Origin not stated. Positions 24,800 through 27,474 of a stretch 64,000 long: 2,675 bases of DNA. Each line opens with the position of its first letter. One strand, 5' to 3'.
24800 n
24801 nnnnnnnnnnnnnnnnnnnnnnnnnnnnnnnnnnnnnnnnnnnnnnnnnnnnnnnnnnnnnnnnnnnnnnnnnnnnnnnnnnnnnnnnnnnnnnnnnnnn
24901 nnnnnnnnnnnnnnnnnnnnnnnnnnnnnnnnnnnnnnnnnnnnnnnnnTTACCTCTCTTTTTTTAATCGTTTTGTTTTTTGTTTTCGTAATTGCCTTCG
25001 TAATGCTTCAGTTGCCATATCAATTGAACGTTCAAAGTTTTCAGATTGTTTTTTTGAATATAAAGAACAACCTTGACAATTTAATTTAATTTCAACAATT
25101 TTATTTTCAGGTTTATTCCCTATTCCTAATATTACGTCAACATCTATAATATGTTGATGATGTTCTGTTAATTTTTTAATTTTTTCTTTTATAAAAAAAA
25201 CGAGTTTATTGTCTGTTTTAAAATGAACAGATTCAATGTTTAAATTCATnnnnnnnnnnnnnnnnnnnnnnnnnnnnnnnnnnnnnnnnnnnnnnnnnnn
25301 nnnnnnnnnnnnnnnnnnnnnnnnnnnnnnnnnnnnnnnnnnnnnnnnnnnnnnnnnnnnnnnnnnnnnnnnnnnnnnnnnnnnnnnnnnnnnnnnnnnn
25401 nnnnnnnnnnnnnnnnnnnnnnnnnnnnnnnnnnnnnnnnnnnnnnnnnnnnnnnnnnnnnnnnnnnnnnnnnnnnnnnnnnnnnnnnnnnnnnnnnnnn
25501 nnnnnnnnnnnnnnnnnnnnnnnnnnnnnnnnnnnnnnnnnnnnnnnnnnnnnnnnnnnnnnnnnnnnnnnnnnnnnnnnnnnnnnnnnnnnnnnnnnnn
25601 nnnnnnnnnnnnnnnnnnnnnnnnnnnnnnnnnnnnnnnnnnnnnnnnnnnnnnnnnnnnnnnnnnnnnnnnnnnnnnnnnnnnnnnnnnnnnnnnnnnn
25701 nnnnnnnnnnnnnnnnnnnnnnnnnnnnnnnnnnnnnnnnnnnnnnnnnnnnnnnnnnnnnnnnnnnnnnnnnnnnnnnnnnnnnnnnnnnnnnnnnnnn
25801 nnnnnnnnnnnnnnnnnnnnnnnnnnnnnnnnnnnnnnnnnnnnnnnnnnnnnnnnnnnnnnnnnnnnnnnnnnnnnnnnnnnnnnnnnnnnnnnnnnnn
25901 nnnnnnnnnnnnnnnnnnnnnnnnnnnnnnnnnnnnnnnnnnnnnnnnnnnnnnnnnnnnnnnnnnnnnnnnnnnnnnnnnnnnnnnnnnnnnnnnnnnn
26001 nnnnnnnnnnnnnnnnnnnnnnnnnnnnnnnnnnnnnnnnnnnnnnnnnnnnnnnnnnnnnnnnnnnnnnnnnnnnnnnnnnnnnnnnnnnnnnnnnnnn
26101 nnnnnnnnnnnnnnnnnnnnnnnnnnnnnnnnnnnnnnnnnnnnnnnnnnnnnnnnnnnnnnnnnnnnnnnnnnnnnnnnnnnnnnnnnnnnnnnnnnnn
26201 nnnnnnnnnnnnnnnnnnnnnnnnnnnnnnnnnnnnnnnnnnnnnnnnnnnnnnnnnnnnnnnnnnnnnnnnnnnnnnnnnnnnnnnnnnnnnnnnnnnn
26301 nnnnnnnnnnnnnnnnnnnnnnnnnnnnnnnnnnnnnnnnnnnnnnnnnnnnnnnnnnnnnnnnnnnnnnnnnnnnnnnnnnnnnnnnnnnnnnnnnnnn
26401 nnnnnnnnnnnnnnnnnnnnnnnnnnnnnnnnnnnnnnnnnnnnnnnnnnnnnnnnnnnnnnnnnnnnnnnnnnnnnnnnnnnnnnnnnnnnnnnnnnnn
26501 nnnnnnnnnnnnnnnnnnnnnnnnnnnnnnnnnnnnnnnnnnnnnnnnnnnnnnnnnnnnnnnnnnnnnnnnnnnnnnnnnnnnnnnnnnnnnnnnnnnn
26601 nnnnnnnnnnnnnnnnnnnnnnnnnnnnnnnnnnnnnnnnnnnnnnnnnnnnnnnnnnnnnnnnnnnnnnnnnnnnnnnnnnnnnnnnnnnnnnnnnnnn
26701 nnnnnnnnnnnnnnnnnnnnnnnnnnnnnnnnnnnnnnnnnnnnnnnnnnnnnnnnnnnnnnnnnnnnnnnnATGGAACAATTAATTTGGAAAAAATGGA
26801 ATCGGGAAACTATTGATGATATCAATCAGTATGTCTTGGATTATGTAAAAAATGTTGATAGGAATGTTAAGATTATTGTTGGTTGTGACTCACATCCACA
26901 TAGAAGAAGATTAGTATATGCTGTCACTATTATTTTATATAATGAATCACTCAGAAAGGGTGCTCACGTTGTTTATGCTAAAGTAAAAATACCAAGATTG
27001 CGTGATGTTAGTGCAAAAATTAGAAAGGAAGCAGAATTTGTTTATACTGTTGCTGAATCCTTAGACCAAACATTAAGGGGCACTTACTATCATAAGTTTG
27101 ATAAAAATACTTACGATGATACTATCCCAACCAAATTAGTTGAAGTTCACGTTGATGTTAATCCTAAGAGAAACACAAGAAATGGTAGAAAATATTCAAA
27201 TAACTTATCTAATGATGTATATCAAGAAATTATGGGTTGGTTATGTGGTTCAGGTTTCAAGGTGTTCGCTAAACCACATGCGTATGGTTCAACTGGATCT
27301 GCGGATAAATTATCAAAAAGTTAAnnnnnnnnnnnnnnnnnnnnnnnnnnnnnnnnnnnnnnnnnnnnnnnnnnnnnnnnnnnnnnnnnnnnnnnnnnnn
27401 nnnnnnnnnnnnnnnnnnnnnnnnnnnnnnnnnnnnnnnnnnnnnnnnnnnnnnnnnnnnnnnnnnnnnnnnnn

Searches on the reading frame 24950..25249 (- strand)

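Call 64: search_protein_families(library=ncbifam, proteins=[window:24950-25249:-], max_evalue=0.001)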
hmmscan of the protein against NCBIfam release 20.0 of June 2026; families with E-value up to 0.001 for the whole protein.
window:24950-25249:- (99 aa): 3 families
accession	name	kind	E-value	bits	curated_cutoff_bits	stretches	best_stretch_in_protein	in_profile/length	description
TIGR00741.1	yfiA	equivalog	5.2e-15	55.8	40.9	1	1-97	1-98/102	ribosome hibernation-promoting factor, HPF/YfiA family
NF007780.0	PRK10470.1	equivalog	3.2e-07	30.6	125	1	1-93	1-91/95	ribosome hibernation promoting factor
NF007654.0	PRK10324.1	equivalog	0.00086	19.8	158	1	1-93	1-91/113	ribosome-associated translation inhibitor RaiA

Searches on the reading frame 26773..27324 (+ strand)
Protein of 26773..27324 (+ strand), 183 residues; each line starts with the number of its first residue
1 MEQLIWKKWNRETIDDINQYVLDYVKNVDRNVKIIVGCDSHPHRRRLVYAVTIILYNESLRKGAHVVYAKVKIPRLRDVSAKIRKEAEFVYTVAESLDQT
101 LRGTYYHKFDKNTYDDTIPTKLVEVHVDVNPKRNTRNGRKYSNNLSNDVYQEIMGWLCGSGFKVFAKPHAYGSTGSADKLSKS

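Call 3: search_protein_families(library=pfam, proteins=[window:26773-27324:+], max_evalue=1)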
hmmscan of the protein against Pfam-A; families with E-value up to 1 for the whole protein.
window:26773-27324:+ (183 aa): 2 families
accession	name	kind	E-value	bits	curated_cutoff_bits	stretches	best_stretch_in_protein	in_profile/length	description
PF04308.18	RNaseH_like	-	2.2e-23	83.3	25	1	19-182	4-145/145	Ribonuclease H-like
PF02878.22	PGM_PMM_I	-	0.018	15.1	22.5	1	8-57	17-66/138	Phosphoglucomutase/phosphomannomutase, alpha/beta/alpha domain I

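Call 4: search_protein_families(library=phrogs, proteins=[window:26773-27324:+], max_evalue=1)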
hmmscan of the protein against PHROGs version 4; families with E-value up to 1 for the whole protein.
window:26773-27324:+ (183 aa): 4 families
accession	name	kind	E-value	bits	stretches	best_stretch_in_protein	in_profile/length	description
phrog_11311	-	unknown function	6.4e-13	49.9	1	21-180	7-144/164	-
phrog_28737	-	unknown function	0.025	15.1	1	97-143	268-312/341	-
phrog_4976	-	tail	0.043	15.1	1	2-80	8-79/129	tail assembly chaperone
phrog_28395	-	unknown function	0.15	12.6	0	61-116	56-111/213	-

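Call 64: search_protein_families(library=ncbifam, proteins=[window:26773-27324:+], max_evalue=0.001)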
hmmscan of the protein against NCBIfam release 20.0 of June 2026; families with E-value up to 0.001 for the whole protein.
window:26773-27324:+ (183 aa): 0 families
